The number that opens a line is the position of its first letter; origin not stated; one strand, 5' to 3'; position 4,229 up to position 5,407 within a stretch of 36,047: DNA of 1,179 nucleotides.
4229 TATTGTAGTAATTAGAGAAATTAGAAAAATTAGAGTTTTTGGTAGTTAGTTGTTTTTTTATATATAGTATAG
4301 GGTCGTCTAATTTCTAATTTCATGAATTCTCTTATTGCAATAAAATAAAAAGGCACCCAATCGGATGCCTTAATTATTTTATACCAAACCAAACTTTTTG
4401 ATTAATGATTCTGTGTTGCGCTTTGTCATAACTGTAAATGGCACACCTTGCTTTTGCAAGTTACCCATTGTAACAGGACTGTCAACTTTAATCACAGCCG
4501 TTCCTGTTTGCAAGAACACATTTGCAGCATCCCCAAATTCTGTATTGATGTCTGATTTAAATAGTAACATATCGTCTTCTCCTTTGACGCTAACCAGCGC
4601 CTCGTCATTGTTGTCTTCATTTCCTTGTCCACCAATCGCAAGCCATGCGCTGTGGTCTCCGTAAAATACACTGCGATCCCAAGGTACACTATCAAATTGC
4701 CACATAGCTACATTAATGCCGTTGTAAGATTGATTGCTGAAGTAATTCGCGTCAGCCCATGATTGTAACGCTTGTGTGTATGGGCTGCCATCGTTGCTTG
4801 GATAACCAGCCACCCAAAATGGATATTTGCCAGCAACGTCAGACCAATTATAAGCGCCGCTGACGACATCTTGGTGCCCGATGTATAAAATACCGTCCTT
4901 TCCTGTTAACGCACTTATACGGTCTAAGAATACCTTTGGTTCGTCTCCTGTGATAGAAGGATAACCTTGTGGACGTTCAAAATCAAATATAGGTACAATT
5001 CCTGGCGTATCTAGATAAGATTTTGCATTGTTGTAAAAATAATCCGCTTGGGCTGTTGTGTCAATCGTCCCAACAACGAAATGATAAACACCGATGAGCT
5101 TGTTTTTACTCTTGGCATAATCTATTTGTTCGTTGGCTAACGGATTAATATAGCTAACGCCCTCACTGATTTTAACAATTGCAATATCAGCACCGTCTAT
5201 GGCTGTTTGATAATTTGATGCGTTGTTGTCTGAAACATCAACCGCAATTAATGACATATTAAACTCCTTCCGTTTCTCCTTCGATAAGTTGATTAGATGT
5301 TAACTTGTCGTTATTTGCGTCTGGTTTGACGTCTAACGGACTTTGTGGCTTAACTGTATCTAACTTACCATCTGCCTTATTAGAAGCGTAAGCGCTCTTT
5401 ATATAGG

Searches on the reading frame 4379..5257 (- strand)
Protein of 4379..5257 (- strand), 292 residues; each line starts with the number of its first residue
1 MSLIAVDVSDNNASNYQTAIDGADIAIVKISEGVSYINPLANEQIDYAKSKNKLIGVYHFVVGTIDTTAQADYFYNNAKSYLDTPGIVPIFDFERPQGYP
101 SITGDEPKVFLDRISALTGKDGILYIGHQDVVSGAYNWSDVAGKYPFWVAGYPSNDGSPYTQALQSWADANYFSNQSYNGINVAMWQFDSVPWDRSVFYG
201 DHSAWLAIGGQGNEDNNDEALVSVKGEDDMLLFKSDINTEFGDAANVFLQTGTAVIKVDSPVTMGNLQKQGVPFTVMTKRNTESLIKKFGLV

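Call 54: search_protein_families(library=pfam, proteins=[window:4379-5257:-], max_evalue=0.01)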
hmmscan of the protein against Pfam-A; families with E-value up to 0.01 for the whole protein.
window:4379-5257:- (292 aa): 1 family
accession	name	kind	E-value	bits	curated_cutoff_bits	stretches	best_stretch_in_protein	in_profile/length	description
PF01183.26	Glyco_hydro_25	-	5.8e-24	85.8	27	1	6-181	1-164/180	Glycosyl hydrolases family 25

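Call 100: search_dna_similar(query=window:4379-5257:-, collection=phages, mode=protein, max_rows=12)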
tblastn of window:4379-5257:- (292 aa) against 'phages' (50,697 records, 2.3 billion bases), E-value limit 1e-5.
Records with a match: 105; places in all: 105; records where one place covers at least 80% of the query: 8.
Best place of each record, by identity: <60% 105.
By first word of the organism name: Arthrobacter 32; Lactobacillus 25; Leuconostoc 11; Curtobacterium 7; Lactococcus 5; Enterococcus 3; Bifidobacterium 3; Oenococcus 3; Lacticaseibacillus 2; Clostridium 2; and 9 more.
By host as written in the record: Arthrobacter sp. ATCC 21022 23; - 10; Leuconostoc pseudomesenteroides LN02 8; Lactobacillus gasseri 7; Arthrobacter globiformis B-2979 6; Lactobacillus johnsonii 4; Curtobacterium flaccumfaciens NRRL B-59340 3; Curtobacterium flaccumfaciens NRRL B-729 SEA 3; and 27 more.
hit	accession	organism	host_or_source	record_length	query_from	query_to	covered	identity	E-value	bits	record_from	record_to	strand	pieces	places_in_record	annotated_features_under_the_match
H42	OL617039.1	Flyfo myovirus Tbat2_7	Pteropus tonganus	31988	1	220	75%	58.2%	9e-78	262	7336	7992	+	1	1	glycosyl hydrolase family 25 protein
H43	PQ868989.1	Curtobacterium phage Donkey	Curtobacterium flaccumfaciens NRRL ...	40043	1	270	92%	29.1%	6e-21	99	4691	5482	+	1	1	5: endolysin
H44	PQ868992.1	Curtobacterium phage Gambol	Curtobacterium flaccumfaciens NRRL ...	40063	1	270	92%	29.1%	7e-21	98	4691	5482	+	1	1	5: endolysin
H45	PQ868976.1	Curtobacterium phage Sooty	Curtobacterium flaccumfaciens NRRL ...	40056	1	270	92%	29.1%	1e-20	98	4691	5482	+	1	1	5: endolysin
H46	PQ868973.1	Curtobacterium phage Kalimba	Curtobacterium flaccumfaciens NRRL ...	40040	1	270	92%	29.1%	1e-20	98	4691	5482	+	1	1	5: endolysin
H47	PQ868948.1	Curtobacterium phage Cappuccino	Curtobacterium flaccumfaciens NRRL ...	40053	1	270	92%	28.8%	3e-20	96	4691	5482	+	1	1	5: endolysin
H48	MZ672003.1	Lacticaseibacillus phage Lphi2ADMT26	Lacticaseibacillus paracasei ADMT26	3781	1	200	68%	35.9%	5e-18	90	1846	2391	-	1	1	hypothetical protein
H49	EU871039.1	Lactobacillus phage Lv-1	Lactobacillus jensenii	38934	1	221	76%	31.7%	7e-17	86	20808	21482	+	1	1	lysin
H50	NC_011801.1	Lactobacillus phage Lv-1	Lactobacillus jensenii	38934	1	221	76%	31.7%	7e-17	86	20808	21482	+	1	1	endolysin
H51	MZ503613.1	Solobacterium phage SMO_1P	Solobacterium moorei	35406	3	207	70%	34.0%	2e-17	88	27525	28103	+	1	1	putative LysA like endolysin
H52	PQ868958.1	Curtobacterium phage SpecialK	Curtobacterium flaccumfaciens NRRL ...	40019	1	213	73%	32.3%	4e-20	96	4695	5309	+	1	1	5: endolysin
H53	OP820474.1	Arthrobacter phage Tuck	Arthrobacter globiformis B-2979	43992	1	206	71%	33.3%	1e-13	77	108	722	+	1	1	1: endolysin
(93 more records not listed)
